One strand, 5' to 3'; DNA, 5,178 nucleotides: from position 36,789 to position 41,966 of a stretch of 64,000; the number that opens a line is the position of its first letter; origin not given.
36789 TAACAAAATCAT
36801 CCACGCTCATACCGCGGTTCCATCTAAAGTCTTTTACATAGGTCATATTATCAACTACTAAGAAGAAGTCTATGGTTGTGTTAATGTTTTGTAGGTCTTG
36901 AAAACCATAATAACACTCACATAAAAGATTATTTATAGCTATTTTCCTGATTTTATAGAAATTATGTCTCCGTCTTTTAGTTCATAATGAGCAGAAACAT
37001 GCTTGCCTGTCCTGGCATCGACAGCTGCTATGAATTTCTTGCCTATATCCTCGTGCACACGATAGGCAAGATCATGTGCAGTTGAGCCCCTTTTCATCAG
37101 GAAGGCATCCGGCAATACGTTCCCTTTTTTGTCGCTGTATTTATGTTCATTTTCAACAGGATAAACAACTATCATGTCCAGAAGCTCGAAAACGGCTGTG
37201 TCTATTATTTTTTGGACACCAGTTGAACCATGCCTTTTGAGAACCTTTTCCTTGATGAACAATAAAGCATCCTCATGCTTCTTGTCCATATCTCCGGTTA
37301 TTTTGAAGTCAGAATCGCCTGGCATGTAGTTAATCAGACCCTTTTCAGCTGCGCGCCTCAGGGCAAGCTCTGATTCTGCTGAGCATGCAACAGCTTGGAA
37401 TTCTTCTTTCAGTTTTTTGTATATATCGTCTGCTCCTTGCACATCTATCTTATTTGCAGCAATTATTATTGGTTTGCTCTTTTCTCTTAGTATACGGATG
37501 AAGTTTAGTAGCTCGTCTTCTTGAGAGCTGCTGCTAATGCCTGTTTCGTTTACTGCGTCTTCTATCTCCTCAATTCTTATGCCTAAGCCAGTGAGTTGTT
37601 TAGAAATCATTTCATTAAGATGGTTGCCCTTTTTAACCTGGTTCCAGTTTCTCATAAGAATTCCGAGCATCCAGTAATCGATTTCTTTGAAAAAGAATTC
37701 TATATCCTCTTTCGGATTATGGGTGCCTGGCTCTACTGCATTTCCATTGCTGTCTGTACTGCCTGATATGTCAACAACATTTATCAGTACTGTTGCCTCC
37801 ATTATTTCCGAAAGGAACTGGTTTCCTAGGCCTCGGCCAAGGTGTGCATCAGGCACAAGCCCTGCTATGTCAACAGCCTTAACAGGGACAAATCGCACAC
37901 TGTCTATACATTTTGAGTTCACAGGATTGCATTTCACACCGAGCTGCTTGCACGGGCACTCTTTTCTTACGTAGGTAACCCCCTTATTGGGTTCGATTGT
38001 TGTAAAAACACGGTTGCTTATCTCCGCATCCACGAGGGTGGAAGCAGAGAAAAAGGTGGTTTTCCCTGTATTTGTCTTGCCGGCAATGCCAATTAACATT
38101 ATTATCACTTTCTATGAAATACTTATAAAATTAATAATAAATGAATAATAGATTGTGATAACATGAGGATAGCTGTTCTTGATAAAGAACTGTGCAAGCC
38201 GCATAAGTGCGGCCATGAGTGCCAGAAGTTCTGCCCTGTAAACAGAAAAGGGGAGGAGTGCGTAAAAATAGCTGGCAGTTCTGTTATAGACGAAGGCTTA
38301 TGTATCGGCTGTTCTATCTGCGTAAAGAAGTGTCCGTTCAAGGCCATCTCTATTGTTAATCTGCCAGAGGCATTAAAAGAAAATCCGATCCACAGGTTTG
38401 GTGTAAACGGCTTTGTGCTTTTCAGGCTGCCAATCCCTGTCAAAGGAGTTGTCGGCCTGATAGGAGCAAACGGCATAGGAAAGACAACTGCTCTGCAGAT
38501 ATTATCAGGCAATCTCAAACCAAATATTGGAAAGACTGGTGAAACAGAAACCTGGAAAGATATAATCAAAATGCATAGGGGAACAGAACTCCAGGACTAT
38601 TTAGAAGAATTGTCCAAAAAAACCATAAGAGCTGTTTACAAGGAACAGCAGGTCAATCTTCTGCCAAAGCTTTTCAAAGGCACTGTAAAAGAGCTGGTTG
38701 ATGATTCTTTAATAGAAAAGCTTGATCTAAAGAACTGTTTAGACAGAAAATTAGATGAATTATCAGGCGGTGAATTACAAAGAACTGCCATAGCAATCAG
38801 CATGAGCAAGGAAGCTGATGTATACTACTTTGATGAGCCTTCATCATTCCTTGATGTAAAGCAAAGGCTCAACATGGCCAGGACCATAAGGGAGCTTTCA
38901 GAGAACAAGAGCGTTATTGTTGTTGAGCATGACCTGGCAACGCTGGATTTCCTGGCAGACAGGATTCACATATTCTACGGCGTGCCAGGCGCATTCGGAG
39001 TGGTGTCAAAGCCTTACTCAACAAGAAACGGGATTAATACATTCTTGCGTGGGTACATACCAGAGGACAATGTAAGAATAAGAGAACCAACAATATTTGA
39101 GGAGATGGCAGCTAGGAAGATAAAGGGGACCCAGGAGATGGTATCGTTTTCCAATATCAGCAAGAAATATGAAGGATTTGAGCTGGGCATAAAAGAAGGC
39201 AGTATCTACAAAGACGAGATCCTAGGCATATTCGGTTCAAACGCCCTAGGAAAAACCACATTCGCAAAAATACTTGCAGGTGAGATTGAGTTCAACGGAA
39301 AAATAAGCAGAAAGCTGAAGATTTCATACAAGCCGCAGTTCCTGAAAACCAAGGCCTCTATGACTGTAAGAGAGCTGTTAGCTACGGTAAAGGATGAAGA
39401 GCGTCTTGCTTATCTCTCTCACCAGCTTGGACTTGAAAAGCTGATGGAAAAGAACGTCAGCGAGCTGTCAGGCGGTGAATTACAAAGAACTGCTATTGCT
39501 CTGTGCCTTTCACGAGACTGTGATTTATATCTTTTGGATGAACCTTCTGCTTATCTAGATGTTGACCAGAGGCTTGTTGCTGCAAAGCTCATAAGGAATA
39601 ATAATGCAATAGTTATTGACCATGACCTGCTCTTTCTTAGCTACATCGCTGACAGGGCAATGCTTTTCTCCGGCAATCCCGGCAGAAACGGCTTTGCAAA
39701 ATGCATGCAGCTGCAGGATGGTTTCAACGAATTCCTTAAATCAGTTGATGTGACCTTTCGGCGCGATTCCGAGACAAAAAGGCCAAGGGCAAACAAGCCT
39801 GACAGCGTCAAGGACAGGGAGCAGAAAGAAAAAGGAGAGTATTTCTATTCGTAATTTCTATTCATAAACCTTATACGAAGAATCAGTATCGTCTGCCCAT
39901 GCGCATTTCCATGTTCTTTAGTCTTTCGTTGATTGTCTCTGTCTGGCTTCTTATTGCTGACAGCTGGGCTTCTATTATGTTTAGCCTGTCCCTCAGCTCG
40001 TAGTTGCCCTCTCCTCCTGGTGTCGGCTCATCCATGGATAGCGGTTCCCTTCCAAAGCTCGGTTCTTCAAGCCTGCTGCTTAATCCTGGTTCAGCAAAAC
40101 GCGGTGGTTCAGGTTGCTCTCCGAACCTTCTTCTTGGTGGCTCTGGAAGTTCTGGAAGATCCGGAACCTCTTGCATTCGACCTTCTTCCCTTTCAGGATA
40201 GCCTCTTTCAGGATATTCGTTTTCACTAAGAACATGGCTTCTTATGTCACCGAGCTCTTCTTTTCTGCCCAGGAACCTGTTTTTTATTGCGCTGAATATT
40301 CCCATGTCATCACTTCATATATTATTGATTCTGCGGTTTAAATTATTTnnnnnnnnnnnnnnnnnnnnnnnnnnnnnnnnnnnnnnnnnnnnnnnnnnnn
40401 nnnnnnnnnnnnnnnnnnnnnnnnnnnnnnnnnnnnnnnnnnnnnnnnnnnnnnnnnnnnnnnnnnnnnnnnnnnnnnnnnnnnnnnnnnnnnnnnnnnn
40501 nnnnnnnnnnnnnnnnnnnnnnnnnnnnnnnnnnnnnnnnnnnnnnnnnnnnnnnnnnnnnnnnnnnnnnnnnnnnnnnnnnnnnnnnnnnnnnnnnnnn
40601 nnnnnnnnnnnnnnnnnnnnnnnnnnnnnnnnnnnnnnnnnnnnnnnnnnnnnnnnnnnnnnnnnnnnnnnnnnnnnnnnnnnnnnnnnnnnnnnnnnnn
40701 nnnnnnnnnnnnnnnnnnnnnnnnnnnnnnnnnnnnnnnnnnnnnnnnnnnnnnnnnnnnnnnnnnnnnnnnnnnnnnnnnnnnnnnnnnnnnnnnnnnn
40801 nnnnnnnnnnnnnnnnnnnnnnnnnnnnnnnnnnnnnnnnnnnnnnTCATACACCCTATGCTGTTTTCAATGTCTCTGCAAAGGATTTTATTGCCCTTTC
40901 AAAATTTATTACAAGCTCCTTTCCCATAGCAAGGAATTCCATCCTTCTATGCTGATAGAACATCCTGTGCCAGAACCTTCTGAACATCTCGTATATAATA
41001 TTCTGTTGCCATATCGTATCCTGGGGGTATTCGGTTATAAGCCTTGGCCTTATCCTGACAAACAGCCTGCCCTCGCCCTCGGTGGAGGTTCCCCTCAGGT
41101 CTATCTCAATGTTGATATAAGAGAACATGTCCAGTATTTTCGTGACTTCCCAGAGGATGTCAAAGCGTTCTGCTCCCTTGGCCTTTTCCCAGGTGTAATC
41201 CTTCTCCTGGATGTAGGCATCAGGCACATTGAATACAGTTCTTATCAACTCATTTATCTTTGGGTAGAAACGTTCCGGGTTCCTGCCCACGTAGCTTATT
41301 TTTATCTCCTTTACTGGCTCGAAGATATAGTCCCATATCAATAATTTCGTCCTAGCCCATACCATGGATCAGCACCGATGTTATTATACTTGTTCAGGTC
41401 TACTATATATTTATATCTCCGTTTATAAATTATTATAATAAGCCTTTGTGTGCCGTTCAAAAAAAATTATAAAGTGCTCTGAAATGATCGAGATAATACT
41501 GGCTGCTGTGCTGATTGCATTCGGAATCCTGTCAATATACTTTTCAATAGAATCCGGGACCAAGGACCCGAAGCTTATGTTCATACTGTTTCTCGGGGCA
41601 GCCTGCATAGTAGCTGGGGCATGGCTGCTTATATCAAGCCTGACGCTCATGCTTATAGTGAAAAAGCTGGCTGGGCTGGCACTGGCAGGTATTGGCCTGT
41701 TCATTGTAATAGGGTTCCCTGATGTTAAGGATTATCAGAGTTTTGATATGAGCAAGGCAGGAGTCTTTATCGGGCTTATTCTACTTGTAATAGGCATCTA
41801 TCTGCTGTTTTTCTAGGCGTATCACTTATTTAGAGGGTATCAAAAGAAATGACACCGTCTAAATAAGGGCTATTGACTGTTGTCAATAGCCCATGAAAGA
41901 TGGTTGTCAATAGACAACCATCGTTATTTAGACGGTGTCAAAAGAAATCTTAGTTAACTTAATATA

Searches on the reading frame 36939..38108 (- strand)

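Call 95: search_protein_families(library=pfam, proteins=[window:36939-38108:-], max_evalue=0.00001)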
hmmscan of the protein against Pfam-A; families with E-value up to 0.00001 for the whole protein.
window:36939-38108:- (389 aa): 3 families
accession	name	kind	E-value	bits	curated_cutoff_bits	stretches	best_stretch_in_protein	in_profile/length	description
PF08438.16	YGR210-like_G4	-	2.4e-37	128.1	24.7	1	217-320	1-108/108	Obg-like GTPase YGR210-like, G4 motif-containing domain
PF01926.29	MMR_HSR1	-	1.6e-13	51.2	21.9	1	6-116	2-87/113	50S ribosome-binding GTPase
PF02824.27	TGS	-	1.4e-12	47.9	22.2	1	330-385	3-58/60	TGS domain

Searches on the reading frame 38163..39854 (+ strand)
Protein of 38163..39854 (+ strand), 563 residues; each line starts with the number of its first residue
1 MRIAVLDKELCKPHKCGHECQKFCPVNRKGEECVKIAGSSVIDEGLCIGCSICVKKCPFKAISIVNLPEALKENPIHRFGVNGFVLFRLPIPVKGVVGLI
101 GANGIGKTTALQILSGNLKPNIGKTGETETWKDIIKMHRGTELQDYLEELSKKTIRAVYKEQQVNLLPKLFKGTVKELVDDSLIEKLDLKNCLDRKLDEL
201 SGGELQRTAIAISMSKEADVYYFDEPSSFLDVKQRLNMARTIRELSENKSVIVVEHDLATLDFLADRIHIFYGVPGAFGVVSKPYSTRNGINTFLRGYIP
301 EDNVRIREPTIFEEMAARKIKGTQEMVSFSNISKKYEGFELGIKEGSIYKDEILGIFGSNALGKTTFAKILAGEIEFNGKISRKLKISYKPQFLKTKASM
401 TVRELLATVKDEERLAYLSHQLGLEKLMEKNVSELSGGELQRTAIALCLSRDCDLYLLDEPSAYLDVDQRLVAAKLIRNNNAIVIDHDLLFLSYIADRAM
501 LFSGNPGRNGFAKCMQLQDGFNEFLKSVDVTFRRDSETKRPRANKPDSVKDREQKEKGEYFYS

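Call 95: search_protein_families(library=pfam, proteins=[window:38163-39854:+], max_evalue=0.00001)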
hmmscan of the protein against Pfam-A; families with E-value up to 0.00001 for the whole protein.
window:38163-39854:+ (563 aa): 6 families
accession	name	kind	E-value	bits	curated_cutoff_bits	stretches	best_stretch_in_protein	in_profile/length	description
PF00005.33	ABC_tran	-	6e-40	137.5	25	2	347-462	7-136/137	ABC transporter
PF02463.25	SMC_N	-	9.1e-16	58.4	40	1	94-262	24-203/220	RecF/RecN/SMC N terminal domain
PF04068.21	Fer4_RLI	-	1.2e-11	44.6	23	1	1-31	1-34/35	Possible Fer4-like domain in RNase L inhibitor, RLI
PF00037.32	Fer4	-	3.8e-07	30.1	21.1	1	41-63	2-24/24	4Fe-4S binding domain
PF13304.12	AAA_21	-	4.1e-07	30.8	27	0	97-115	2-20/304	AAA domain, putative AbiEii toxin, Type IV TA system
PF12837.12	Fer4_6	-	6.2e-06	26.4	25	0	41-62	3-24/24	4Fe-4S binding domain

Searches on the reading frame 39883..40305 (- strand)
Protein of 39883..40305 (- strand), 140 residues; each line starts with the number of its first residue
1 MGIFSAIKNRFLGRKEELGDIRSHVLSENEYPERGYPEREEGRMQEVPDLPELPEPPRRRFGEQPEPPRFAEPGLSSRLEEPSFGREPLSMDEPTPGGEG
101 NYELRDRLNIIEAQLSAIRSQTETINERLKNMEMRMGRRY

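Call 3: search_protein_families(library=pfam, proteins=[window:39883-40305:-], max_evalue=1)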
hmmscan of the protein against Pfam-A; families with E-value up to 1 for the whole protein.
window:39883-40305:- (140 aa): 1 family
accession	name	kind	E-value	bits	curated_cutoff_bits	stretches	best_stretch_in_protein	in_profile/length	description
PF21037.2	CCDC138_cc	-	0.031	14.7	27.1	1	100-132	16-48/59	Coiled-coil-domain-containing protein 138, coiled-coil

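Call 4: search_protein_families(library=ncbifam, proteins=[window:39883-40305:-], max_evalue=1)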
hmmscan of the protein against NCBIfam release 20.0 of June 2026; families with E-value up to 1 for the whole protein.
window:39883-40305:- (140 aa): 1 family
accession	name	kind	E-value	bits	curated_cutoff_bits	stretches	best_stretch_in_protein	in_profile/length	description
TIGR02338.1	gimC_beta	equivalog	0.038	14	73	1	102-136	70-104/110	prefoldin subunit beta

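Call 5: search_protein_families(library=padloc, proteins=[window:39883-40305:-], max_evalue=0.1)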
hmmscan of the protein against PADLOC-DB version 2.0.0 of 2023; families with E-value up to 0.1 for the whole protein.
window:39883-40305:- (140 aa): 0 families

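Call 82: search_protein_families(library=phrogs, proteins=[window:39883-40305:-], max_evalue=0.01)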
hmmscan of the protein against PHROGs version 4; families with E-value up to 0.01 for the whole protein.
window:39883-40305:- (140 aa): 0 families

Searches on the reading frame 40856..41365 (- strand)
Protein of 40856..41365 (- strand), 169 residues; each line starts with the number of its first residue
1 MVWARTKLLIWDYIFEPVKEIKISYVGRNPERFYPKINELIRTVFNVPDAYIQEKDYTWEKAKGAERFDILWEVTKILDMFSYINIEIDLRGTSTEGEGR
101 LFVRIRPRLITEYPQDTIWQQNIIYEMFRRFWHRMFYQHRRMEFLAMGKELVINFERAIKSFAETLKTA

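Call 3: search_protein_families(library=pfam, proteins=[window:40856-41365:-], max_evalue=1)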
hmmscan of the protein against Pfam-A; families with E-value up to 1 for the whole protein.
window:40856-41365:- (169 aa): 0 families

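Call 4: search_protein_families(library=ncbifam, proteins=[window:40856-41365:-], max_evalue=1)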
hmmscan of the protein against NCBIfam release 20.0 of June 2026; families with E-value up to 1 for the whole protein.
window:40856-41365:- (169 aa): 0 families

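Call 5: search_protein_families(library=padloc, proteins=[window:40856-41365:-], max_evalue=0.1)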
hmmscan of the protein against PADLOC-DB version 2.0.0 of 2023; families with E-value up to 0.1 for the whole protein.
window:40856-41365:- (169 aa): 0 families

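Call 27: find_homologous_proteins(query=window:40856-41365:-, max_evalue=0.01)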
Query window:40856-41365:- (169 aa): 200 proteins with E <= 0.01 among 212 candidates; the best 120 are listed.
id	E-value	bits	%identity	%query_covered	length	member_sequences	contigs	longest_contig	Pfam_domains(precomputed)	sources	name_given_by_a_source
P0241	8.4e-100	349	91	100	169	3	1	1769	-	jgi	jgi:hypothetical protein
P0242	2.8e-94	331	85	100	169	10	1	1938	-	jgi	jgi:hypothetical protein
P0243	3.0e-84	299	72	100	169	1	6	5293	-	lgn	-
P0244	2.2e-83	296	72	100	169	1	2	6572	-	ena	-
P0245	4.2e-83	295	74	99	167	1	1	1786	-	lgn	-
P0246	7.3e-83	294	72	100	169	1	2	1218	-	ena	-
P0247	1.1e-82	294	72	99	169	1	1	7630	-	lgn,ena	-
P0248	9.2e-82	291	73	100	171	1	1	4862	-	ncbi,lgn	-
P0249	2.4e-81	289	73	100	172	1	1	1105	-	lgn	-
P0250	3.0e-81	289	72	100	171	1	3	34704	-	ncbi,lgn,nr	ncbi:MAG: hypothetical protein HYY37_06380 [Candidatus Aenigmarchaeota archaeon]|nr:hypothetical pro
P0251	4.3e-81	288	71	99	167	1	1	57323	-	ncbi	ncbi:MAG: hypothetical protein V1900_04300 [Candidatus Aenigmatarchaeota archaeon]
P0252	8.5e-81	287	72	100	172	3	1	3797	-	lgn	-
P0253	1.2e-80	287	72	99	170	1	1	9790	-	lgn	-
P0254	2.1e-80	286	70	100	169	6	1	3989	-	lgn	-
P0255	2.2e-80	286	70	100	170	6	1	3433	-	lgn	-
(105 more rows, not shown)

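Call 33: predict_structure(alignment_id=A3)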
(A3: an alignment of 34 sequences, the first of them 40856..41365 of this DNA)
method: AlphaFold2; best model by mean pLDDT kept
length: 169 residues; sequences in the alignment: 34
mean_pLDDT: 84.7   pTM: 0.75
mean pLDDT of the five models: 84.7, 84.3, 83.8, 83.3, 81.9
residues with pLDDT >= 90: 88; 70-90: 61; 50-70: 16; < 50: 4
segments of 3 or more residues with pLDDT < 50: 1-4
pLDDT, mean of each block of 10 residues (from residue 1): 59 81 92 93 90 92 89 91 92 91 93 64 70 74 89 94 85
secondary structure, 60 per line:
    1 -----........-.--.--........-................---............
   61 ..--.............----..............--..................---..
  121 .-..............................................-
elements in order: E6-13 E21-28 H30-45 E52-62 E65-77 E82-95 E98-115 H123-168

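Call 35: fold_search(model_id=the predicted structure, library=pdb)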
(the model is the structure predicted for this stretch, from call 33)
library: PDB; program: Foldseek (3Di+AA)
matches with E <= 10: 1384; with E <= 0.001: 5
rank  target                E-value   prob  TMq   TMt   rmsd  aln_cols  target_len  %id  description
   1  3lyd_B                4.3e-04  1.00  0.34  0.35  11.1       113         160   13  Crystal structure of Putative uncharacterized protein from Jonesia denitrificans (released 2010-03-09)
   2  3otl_A                6.2e-04  0.51  0.17  0.18  15.7       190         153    9  Three-dimensional Structure of the putative uncharacterized protein from Rhizobium leguminosarum at the resolution 1.9 (released 2010-09-22)
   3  3lyd_A                8.3e-04  1.00  0.34  0.36  11.1       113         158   13  Crystal structure of Putative uncharacterized protein from Jonesia denitrificans (released 2010-03-09)
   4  3p9v_B                8.8e-04  0.87  0.24  0.26  12.3       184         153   10  High Resolution Crystal Structure of protein Maqu_3174 from Marinobacter aquaeolei, Northeast Structural Genomics Cons (released 2010-10-27)
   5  3otl_B                9.3e-04  0.54  0.19  0.20  15.2       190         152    9  Three-dimensional Structure of the putative uncharacterized protein from Rhizobium leguminosarum at the resolution 1.9 (released 2010-09-22)
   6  3uqh_B                1.7e-03  0.75  0.25  0.27  14.2       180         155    9  Crystal structure of aba receptor pyl10 (apo) (released 2011-12-14)
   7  3p9v_A                2.1e-03  0.80  0.25  0.27  12.0       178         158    8  High Resolution Crystal Structure of protein Maqu_3174 from Marinobacter aquaeolei, Northeast Structural Genomics Cons (released 2010-10-27)
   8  4qdc                  2.7e-03  0.69  0.23  0.14  12.8       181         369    8  Crystal structure of 3-ketosteroid-9-alpha-hydroxylase 5 (KshA5) from R. rhodochrous in complex with FE2/S2 (INORGANIC)  (released 2014-07-30)
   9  4jhy                  3.6e-03  0.82  0.25  0.26   8.2       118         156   12  Crystal structure of a TBP-like protein (BDI_3606) from Parabacteroides distasonis ATCC 8503 at 1.90 A resolution (released 2013-04-03)
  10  3put_B                3.6e-03  0.25  0.17  0.17  15.1       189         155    8  Crystal Structure of the CERT START domain (mutant V151E) from Rhizobium etli at the resolution 1.8A, Northeast Struct (released 2010-12-22)
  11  4qdd                  3.8e-03  0.60  0.24  0.14  12.2       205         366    9  Crystal structure of 3-ketosteroid-9-alpha-hydroxylase 5 (KshA5) from R. rhodochrous in complex with 1,4-30Q-CoA (released 2014-07-30)
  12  3w9r                  4.0e-03  0.75  0.26  0.26  13.6       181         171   12  Crystal structure of the high-affinity abscisic acid receptor PYL9/RCAR9 bound to ABA (released 2014-04-09)
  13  2il5                  4.0e-03  0.35  0.16  0.17  14.3       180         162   12  Structure of Protein of Unknown Function SA2116 from Staphylococcus aureus (released 2006-10-31)
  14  3put_A                4.3e-03  0.47  0.21  0.23  13.8       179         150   12  Crystal Structure of the CERT START domain (mutant V151E) from Rhizobium etli at the resolution 1.8A, Northeast Struct (released 2010-12-22)
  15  6ka3_A                4.3e-03  0.47  0.20  0.22  14.5       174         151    8  Crystal structure of a Thebaine synthase from Papaver somniferum (released 2020-06-24)
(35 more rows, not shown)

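Call 82: search_protein_families(library=phrogs, proteins=[window:40856-41365:-], max_evalue=0.01)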
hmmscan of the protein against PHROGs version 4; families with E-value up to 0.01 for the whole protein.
window:40856-41365:- (169 aa): 0 families

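Call 90: search_solved_structures(query=A3, max_evalue=10)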
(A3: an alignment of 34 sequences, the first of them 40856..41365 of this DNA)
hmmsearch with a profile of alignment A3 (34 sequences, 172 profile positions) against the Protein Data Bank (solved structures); distinct sequences matched with E-value up to 10: 7.
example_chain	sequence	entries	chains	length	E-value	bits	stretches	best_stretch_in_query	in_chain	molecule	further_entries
5cw9_A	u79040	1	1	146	0.027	17.1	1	20-45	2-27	De novo designed ferredoxin-ferredoxin domain insertion protein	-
2atz_A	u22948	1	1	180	0.47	13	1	17-43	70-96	H. pylori predicted coding region HP0184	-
7e72_E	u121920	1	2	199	0.5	12.9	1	76-115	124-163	Angiopoietin-1 receptor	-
3j0a_A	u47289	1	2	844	0.84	12.2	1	113-168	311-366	Toll-like receptor 5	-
5utk_A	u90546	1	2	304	0.91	12.1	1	76-115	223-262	Angiopoietin-1 receptor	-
5mya_A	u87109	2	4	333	1.1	11.8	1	76-115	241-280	Angiopoietin-1 receptor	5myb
6yfa_AA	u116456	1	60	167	1.3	11.6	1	104-136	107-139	coat protein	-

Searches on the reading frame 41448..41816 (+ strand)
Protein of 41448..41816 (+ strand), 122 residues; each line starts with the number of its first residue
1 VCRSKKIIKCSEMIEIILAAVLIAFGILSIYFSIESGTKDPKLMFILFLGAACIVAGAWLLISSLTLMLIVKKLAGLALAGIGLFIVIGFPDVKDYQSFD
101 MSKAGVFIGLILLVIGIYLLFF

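Call 3: search_protein_families(library=pfam, proteins=[window:41448-41816:+], max_evalue=1)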
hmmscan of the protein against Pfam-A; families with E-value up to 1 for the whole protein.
window:41448-41816:+ (122 aa): 5 families
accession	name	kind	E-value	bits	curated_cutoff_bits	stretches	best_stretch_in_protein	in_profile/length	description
PF03729.18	DUF308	-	0.00025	21.7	25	1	13-62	23-73/73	Short repeat of unknown function (DUF308)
PF18169.6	SLATT_6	-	0.021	14.8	27.1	1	88-122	17-52/176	SMODS and SLOG-associating 2TM effector domain 6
PF13789.11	DUF4181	-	0.031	15.2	25.4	1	4-51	24-71/108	Domain of unknown function (DUF4181)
PF09852.15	DUF2079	-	0.056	12.9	28.2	1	55-121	135-189/459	Predicted membrane protein (DUF2079)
PF10754.15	DUF2569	-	0.95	10.3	26.5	1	6-88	47-129/143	Protein of unknown function (DUF2569)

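Call 4: search_protein_families(library=ncbifam, proteins=[window:41448-41816:+], max_evalue=1)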
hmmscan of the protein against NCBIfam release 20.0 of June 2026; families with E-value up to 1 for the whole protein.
window:41448-41816:+ (122 aa): 5 families
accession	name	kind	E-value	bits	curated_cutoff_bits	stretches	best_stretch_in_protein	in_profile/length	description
NF033630.1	SLATT_6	subfamily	0.036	13.7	100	0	88-121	17-52/180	SLATT domain-containing protein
TIGR03745.1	conj_TIGR03745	hypoth_equivalog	0.079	12.8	52.5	0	18-64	54-101/105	TIGR03745 family integrating conjugative element membrane protein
NF011366.0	PRK14785.1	subfamily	0.22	11.3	256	1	31-119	114-191/198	lipoprotein signal peptidase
TIGR04522.1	EcfS_MSC_0063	hypoth_equivalog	0.35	10.8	60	1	16-78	12-74/152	putative energy coupling factor transporter S component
NF033634.1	SLATT_1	domain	0.95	9.4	41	1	3-60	19-72/132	SLATT domain-containing protein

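Call 5: search_protein_families(library=padloc, proteins=[window:41448-41816:+], max_evalue=0.1)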
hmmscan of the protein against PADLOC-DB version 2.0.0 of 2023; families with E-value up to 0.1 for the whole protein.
window:41448-41816:+ (122 aa): 1 family
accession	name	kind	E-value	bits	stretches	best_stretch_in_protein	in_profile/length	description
PDLC00695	Effector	-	0.0042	14.7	1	88-122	17-52/195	2TM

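Call 82: search_protein_families(library=phrogs, proteins=[window:41448-41816:+], max_evalue=0.01)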
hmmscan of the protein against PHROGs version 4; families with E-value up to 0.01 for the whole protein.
window:41448-41816:+ (122 aa): 0 families
